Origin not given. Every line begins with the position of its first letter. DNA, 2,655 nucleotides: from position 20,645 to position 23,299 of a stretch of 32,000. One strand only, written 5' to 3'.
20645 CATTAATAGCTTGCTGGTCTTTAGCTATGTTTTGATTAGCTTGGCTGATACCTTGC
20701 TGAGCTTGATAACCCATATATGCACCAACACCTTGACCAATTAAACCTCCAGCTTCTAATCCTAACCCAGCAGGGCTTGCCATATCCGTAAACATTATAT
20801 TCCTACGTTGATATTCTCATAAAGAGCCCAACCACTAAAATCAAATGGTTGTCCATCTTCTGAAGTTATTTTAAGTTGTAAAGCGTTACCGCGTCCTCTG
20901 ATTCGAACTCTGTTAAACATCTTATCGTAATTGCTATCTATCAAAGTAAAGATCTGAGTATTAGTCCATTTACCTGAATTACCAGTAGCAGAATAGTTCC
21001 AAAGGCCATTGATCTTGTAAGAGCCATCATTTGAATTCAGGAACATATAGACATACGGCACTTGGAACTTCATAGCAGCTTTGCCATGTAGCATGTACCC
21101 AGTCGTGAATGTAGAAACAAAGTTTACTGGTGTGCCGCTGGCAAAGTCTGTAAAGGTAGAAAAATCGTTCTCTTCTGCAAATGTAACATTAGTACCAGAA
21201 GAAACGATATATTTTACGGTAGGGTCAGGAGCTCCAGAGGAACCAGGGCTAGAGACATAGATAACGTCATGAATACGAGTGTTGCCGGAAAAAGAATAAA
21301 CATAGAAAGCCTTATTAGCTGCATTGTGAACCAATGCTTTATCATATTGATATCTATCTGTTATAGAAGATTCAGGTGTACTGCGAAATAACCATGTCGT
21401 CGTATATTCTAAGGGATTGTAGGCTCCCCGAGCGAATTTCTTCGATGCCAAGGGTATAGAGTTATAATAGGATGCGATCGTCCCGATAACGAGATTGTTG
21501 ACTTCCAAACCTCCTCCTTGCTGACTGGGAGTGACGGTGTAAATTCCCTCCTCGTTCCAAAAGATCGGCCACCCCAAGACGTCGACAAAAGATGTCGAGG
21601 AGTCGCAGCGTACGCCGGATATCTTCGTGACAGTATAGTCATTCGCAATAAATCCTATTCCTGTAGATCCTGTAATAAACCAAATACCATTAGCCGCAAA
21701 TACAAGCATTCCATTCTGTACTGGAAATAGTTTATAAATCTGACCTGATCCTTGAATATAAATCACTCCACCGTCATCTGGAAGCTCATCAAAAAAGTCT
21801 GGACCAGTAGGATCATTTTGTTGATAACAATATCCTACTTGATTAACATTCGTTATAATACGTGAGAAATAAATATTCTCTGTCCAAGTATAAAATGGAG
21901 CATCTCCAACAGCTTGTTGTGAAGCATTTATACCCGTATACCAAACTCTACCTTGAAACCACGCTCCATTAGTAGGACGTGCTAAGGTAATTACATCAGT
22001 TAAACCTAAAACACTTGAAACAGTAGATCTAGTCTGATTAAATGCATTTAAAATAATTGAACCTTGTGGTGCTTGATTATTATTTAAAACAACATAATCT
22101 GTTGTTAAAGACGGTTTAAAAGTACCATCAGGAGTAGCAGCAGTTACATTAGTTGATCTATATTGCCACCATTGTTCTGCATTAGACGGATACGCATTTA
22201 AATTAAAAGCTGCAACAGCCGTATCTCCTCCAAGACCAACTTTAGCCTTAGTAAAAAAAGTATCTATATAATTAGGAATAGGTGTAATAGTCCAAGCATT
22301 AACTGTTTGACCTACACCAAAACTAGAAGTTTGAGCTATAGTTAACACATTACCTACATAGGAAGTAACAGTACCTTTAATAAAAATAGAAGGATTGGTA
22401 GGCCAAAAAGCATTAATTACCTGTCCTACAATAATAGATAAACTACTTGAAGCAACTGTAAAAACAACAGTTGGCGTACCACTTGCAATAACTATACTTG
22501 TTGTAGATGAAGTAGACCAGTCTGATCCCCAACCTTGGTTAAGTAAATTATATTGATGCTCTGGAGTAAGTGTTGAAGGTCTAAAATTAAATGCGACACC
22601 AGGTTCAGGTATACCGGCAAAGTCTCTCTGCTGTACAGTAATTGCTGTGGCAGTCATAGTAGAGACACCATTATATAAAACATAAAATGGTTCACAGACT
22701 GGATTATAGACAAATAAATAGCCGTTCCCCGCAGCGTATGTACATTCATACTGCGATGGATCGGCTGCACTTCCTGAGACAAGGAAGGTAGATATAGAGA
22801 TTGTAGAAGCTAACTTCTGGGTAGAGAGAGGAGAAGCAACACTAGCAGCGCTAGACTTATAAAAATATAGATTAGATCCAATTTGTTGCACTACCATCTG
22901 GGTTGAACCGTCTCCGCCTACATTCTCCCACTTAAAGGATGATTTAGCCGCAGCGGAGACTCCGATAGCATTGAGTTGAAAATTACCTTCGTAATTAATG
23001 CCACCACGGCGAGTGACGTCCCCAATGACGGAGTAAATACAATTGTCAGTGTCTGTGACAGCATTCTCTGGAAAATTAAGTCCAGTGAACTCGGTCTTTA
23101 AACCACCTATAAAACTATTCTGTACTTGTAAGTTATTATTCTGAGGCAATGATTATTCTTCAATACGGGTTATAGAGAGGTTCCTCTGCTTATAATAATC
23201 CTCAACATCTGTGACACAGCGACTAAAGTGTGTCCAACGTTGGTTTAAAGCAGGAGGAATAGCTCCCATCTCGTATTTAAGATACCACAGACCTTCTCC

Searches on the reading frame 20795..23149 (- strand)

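Call 9: search_protein_families(library=phrogs, proteins=[window:20795-23149:-])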
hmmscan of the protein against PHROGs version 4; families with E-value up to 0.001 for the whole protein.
window:20795-23149:- (784 aa): 1 family
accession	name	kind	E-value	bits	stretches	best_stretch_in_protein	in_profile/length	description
phrog_8094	-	tail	4.3e-100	336.8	2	318-641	232-563/769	tail appendage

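Call 88: search_protein_families(library=pfam, proteins=[window:20795-23149:-], max_evalue=0.01)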
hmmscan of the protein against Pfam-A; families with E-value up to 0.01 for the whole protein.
window:20795-23149:- (784 aa): 0 families
